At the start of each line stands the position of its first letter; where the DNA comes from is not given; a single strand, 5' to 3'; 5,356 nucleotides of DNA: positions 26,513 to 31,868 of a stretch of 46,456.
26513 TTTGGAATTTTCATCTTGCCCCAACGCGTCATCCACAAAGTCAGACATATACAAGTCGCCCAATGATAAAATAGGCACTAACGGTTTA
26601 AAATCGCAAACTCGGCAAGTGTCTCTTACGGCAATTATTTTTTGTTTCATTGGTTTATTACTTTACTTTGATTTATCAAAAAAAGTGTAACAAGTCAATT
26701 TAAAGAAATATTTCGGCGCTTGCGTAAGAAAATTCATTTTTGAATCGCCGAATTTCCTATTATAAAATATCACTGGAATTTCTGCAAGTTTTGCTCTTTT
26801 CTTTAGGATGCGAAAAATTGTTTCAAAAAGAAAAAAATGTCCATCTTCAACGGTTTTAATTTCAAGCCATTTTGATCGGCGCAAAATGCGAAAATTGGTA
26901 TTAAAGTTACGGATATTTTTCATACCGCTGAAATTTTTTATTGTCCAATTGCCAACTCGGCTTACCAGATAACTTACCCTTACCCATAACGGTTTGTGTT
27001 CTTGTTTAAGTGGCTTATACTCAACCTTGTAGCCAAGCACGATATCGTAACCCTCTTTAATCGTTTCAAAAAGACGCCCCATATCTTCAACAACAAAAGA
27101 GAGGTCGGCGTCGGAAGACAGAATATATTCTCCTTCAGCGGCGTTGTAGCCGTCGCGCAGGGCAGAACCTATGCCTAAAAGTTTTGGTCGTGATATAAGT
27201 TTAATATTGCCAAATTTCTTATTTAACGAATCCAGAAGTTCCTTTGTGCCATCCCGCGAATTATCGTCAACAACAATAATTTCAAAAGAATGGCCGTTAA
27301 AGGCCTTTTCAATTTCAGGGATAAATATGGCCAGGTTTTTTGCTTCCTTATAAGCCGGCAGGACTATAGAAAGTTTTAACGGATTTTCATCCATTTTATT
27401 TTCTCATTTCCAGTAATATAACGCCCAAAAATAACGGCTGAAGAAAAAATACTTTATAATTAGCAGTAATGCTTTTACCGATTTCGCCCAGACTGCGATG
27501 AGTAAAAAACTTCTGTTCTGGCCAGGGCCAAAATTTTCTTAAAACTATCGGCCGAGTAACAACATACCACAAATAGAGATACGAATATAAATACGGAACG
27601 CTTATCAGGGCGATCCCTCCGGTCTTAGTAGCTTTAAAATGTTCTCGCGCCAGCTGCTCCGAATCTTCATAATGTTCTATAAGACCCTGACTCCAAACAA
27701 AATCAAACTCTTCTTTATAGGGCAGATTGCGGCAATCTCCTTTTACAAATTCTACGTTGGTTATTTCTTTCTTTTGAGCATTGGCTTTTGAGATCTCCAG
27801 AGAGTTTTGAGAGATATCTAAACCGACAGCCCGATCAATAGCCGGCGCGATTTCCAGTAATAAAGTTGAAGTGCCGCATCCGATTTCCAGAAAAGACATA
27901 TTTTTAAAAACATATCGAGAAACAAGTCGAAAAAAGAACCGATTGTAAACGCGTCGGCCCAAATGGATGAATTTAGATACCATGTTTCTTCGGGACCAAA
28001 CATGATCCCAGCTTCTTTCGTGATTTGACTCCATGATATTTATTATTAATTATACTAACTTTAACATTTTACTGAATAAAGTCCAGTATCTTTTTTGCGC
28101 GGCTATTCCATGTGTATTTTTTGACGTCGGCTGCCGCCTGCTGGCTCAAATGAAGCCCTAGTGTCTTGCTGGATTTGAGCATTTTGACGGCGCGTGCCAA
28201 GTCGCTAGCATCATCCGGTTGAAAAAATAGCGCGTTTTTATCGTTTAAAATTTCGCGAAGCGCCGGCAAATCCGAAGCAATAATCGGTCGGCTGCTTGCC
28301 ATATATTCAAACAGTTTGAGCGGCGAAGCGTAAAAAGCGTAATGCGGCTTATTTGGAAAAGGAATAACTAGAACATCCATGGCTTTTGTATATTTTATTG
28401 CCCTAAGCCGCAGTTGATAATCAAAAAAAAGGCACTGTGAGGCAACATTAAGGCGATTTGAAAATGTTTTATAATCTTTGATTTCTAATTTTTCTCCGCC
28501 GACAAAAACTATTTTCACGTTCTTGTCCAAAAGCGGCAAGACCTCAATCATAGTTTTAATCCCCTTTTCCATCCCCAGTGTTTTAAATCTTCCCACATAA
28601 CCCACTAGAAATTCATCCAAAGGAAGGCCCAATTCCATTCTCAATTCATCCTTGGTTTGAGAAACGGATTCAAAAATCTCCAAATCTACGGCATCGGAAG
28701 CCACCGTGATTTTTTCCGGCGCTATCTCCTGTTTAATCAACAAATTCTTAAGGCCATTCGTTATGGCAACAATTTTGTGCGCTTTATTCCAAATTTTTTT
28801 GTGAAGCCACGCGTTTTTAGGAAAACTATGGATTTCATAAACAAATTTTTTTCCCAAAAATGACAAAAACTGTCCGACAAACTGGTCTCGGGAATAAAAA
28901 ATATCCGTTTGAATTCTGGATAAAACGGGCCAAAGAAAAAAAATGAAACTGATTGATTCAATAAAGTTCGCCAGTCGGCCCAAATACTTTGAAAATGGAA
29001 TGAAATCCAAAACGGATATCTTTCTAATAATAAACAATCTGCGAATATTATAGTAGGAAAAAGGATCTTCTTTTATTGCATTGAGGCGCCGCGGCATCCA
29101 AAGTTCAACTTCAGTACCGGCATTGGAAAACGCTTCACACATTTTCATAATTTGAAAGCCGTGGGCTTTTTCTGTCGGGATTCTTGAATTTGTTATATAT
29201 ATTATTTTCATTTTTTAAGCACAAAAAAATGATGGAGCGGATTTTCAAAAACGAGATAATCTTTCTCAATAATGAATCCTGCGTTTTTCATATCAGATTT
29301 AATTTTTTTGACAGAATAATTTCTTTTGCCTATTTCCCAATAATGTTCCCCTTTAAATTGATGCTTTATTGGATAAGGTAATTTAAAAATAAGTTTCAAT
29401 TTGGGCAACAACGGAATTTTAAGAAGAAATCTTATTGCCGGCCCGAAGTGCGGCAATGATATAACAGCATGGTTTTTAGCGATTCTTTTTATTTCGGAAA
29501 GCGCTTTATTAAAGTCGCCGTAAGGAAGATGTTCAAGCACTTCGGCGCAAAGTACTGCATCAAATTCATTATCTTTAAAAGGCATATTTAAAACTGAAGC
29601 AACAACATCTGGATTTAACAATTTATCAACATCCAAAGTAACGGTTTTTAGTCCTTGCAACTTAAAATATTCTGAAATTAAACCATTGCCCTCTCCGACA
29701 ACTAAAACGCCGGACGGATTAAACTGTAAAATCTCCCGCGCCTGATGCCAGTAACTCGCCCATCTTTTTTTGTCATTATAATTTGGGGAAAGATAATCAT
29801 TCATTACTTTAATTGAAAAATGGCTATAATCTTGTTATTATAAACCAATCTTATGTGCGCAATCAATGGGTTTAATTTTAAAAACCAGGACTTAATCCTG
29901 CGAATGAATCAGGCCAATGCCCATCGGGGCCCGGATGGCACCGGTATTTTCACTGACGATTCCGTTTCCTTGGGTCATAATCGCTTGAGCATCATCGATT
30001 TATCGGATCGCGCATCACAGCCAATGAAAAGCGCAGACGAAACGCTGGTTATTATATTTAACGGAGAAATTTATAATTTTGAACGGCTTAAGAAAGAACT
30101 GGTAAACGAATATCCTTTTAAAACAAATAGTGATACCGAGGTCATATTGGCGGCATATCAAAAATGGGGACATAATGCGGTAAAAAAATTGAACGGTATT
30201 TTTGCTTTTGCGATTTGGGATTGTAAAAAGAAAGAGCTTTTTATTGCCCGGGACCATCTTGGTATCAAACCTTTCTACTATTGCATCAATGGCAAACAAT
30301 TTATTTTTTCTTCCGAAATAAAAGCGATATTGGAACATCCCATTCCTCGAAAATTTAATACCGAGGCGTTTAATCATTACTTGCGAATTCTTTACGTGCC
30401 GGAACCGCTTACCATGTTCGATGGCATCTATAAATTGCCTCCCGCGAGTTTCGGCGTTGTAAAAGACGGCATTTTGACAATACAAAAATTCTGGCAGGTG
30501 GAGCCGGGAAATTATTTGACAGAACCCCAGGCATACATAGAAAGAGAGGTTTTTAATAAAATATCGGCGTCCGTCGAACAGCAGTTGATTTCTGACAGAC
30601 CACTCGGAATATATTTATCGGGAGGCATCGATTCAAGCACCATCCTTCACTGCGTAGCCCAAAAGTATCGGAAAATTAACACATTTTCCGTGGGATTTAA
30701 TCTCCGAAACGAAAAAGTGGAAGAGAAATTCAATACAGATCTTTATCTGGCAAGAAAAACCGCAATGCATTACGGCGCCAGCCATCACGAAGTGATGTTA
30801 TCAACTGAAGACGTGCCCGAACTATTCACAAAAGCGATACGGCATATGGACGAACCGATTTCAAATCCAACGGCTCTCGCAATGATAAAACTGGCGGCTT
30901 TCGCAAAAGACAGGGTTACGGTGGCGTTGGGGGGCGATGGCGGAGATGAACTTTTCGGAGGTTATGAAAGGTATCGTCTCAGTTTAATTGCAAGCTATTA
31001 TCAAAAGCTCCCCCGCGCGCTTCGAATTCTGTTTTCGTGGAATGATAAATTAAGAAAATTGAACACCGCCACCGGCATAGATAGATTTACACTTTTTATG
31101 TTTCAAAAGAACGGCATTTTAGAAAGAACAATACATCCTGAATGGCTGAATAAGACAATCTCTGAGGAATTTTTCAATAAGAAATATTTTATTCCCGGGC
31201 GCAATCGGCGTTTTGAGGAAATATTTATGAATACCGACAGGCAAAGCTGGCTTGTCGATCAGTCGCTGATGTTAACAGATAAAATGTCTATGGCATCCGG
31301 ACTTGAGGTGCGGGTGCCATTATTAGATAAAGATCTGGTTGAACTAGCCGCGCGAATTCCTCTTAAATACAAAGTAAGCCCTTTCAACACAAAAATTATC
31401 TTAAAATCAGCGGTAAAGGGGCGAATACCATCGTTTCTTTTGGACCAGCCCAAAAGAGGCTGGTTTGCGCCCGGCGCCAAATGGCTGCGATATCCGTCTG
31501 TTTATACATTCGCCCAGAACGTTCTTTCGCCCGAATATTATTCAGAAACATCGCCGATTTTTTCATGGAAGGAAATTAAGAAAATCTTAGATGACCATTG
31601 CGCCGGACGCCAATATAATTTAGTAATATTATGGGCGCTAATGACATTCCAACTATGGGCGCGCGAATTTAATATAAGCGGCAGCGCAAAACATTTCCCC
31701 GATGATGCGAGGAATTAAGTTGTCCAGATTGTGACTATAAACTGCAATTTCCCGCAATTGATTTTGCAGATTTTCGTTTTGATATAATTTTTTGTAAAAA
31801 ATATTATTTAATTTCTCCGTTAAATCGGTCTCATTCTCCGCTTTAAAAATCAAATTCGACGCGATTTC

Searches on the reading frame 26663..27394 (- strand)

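Call 8: search_protein_families(library=pfam, proteins=[window:26663-27394:-], max_evalue=0.001)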
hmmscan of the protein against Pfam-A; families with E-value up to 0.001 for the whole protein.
window:26663-27394:- (243 aa): 2 families
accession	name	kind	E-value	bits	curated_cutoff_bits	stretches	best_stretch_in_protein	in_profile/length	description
PF00535.33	Glycos_transf_2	-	5e-25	88.8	23.3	1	9-174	1-162/168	Glycosyl transferase family 2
PF13641.12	Glyco_tranf_2_3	-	0.00067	20.2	27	0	8-97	3-96/230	Glycosyltransferase like family 2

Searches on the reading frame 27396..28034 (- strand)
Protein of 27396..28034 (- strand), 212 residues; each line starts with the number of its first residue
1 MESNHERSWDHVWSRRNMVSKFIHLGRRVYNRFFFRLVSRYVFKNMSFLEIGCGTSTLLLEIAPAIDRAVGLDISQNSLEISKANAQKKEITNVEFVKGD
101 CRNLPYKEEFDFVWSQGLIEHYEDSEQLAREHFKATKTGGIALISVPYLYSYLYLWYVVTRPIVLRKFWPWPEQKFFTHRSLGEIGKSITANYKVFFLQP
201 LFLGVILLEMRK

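Call 8: search_protein_families(library=pfam, proteins=[window:27396-28034:-], max_evalue=0.001)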
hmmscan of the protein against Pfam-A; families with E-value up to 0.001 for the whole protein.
window:27396-28034:- (212 aa): 10 families
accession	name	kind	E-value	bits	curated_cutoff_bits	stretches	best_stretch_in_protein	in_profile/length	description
PF13847.12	Methyltransf_31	-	1.5e-20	73.8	27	1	44-148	3-113/145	Methyltransferase domain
PF08241.18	Methyltransf_11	-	6.6e-19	68.8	21.2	1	49-144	1-95/95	Methyltransferase domain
PF13649.12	Methyltransf_25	-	1.6e-18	67.6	27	1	49-140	2-97/97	Methyltransferase domain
PF08242.18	Methyltransf_12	-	9.4e-13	49.2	30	1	49-141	1-97/98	Methyltransferase domain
PF13489.12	Methyltransf_23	-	3e-12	47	27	1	32-161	7-124/164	Methyltransferase domain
PF01209.24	Ubie_methyltran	-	1.1e-09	38.5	20.1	1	17-142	21-149/233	ubiE/COQ5 methyltransferase family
PF02353.26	CMAS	-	1.6e-05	24.8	27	1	46-143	64-163/273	Mycolic acid cyclopropane synthetase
PF02390.23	Methyltransf_4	-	4.1e-05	23.6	24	1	45-101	2-60/173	Putative methyltransferase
PF05175.20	MTS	-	4.4e-05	23.6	23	1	47-115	34-104/170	Methyltransferase small domain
PF06325.19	PrmA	-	0.00067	19.7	22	1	38-145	155-259/296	Ribosomal protein L11 methyltransferase (PrmA)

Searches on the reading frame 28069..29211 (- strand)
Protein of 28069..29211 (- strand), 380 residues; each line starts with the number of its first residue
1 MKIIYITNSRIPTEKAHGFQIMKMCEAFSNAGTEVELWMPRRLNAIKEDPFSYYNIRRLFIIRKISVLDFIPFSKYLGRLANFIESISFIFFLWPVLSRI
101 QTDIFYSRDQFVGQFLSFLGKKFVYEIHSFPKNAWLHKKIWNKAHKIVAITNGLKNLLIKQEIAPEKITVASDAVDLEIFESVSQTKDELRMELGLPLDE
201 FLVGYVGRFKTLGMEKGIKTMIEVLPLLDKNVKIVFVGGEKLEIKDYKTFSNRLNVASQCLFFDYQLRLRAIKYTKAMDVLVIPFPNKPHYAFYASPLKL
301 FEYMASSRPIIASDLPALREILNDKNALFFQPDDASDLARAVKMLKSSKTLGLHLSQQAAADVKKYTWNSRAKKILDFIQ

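Call 8: search_protein_families(library=pfam, proteins=[window:28069-29211:-], max_evalue=0.001)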
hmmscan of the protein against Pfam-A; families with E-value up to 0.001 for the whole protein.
window:28069-29211:- (380 aa): 4 families
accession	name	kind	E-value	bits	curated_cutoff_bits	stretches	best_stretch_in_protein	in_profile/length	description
PF13692.12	Glyco_trans_1_4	-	1.1e-18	68.3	27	1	202-345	3-139/142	Glycosyl transferases group 1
PF00534.26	Glycos_transf_1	-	4.2e-16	59.4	26.4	1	187-359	2-169/172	Glycosyl transferases group 1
PF13439.12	Glyco_transf_4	-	2.1e-08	34.8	28.5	1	21-178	8-169/170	Glycosyltransferase Family 4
PF13524.12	Glyco_trans_1_2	-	1.2e-05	25.8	25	1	294-377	61-144/144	Glycosyl transferase-like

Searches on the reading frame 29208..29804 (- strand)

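Call 8: search_protein_families(library=pfam, proteins=[window:29208-29804:-], max_evalue=0.001)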
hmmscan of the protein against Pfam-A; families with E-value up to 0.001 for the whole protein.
window:29208-29804:- (198 aa): 4 families
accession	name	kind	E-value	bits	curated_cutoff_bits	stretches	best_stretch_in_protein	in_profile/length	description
PF08241.18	Methyltransf_11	-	3.9e-12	47.1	21.2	1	35-114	2-92/95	Methyltransferase domain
PF13649.12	Methyltransf_25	-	2.8e-08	34.8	27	1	67-110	51-94/97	Methyltransferase domain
PF13489.12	Methyltransf_23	-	1.2e-05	25.5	27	1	17-118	11-119/164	Methyltransferase domain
PF08242.18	Methyltransf_12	-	0.00066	20.8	30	0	71-113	55-96/98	Methyltransferase domain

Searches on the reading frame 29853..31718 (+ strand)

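Call 47: search_protein_families(library=pfam, proteins=[window:29853-31718:+], max_evalue=0.0001)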
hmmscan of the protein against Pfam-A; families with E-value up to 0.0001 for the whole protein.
window:29853-31718:+ (621 aa): 4 families
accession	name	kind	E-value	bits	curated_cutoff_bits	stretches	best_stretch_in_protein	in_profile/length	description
PF00733.27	Asn_synthase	-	1.7e-74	252.1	21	1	237-604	6-354/354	Asparagine synthase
PF13537.11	GATase_7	-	3.1e-46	156.8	25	1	42-160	1-122/123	Glutamine amidotransferase domain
PF13522.11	GATase_6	-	3.8e-45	153.5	27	1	27-155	1-130/130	Glutamine amidotransferase domain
PF12481.13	DUF3700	-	8.4e-08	32.4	27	1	61-159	73-175/228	Aluminium induced protein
